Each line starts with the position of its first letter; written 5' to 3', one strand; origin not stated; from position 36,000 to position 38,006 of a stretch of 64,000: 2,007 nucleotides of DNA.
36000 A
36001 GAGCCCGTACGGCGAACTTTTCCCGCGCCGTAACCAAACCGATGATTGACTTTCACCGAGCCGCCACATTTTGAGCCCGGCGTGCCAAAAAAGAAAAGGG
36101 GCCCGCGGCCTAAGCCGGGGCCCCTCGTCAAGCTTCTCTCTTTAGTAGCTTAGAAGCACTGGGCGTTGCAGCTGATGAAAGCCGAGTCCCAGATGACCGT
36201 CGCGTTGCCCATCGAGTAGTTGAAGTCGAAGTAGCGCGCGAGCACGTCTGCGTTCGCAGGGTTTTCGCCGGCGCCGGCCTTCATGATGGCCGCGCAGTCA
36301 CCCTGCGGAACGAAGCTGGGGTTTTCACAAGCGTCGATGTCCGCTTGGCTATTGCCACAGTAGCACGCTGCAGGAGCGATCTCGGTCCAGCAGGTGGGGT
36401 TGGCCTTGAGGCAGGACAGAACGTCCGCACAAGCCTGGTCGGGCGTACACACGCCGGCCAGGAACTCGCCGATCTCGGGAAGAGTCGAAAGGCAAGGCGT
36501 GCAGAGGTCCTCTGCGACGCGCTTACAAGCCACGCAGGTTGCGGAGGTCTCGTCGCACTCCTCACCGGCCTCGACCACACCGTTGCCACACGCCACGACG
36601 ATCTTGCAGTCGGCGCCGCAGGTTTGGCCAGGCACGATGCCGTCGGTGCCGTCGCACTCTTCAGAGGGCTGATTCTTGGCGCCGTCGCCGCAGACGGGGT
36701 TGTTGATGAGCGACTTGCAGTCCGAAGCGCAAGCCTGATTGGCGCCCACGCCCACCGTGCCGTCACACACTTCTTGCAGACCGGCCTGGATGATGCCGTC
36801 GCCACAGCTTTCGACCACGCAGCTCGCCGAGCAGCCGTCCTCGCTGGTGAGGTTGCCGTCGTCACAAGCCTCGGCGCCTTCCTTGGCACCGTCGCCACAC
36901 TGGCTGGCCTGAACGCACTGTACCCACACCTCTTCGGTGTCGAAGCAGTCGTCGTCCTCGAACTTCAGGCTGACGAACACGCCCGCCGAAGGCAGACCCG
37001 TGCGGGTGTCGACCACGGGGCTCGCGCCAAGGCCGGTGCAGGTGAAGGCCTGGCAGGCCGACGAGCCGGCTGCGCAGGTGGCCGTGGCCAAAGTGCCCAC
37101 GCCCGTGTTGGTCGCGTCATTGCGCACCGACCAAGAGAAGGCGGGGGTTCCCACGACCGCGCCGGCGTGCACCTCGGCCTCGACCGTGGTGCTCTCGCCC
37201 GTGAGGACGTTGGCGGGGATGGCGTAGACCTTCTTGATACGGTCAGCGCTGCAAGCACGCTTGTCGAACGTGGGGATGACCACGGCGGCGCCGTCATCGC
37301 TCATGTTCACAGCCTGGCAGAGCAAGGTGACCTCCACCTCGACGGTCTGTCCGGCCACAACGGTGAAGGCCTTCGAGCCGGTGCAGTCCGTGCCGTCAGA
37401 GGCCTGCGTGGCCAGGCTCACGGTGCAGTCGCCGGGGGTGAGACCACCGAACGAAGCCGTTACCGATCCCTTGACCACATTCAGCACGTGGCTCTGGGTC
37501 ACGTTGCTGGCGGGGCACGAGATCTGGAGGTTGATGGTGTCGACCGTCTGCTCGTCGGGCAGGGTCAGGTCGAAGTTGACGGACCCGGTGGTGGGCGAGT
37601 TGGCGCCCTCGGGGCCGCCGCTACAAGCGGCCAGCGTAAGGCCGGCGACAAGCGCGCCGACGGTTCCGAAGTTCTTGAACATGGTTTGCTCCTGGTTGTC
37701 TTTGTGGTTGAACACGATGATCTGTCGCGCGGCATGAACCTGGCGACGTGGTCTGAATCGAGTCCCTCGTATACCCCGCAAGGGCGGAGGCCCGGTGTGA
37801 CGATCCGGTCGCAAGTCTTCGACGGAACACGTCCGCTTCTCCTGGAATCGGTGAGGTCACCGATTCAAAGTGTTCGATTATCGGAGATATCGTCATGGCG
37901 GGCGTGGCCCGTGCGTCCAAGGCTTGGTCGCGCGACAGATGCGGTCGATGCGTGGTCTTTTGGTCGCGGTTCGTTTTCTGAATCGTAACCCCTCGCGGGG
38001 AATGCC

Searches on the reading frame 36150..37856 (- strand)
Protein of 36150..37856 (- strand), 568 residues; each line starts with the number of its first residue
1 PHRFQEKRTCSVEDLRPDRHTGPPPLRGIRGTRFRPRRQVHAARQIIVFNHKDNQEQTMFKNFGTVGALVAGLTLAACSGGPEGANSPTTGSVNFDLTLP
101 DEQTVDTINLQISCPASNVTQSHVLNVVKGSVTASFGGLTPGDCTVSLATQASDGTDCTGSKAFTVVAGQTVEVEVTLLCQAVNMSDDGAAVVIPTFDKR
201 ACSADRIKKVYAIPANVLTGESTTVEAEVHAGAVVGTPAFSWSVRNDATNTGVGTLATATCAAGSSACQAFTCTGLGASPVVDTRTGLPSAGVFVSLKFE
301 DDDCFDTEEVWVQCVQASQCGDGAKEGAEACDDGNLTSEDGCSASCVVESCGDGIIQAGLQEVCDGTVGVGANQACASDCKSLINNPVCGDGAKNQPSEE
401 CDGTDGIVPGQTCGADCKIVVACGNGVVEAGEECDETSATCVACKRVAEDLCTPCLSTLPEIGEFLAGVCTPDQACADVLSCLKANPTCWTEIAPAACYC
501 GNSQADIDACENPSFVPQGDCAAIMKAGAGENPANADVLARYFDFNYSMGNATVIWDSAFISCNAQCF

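Call 24: search_protein_families(library=pfam, proteins=[window:36150-37856:-], max_evalue=0.0001)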
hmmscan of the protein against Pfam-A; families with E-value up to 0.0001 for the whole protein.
window:36150-37856:- (568 aa): 1 family
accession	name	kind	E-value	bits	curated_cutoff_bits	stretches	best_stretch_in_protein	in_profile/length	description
PF13948.11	DUF4215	-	1.7e-06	28.7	27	1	313-346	16-46/47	Domain of unknown function (DUF4215)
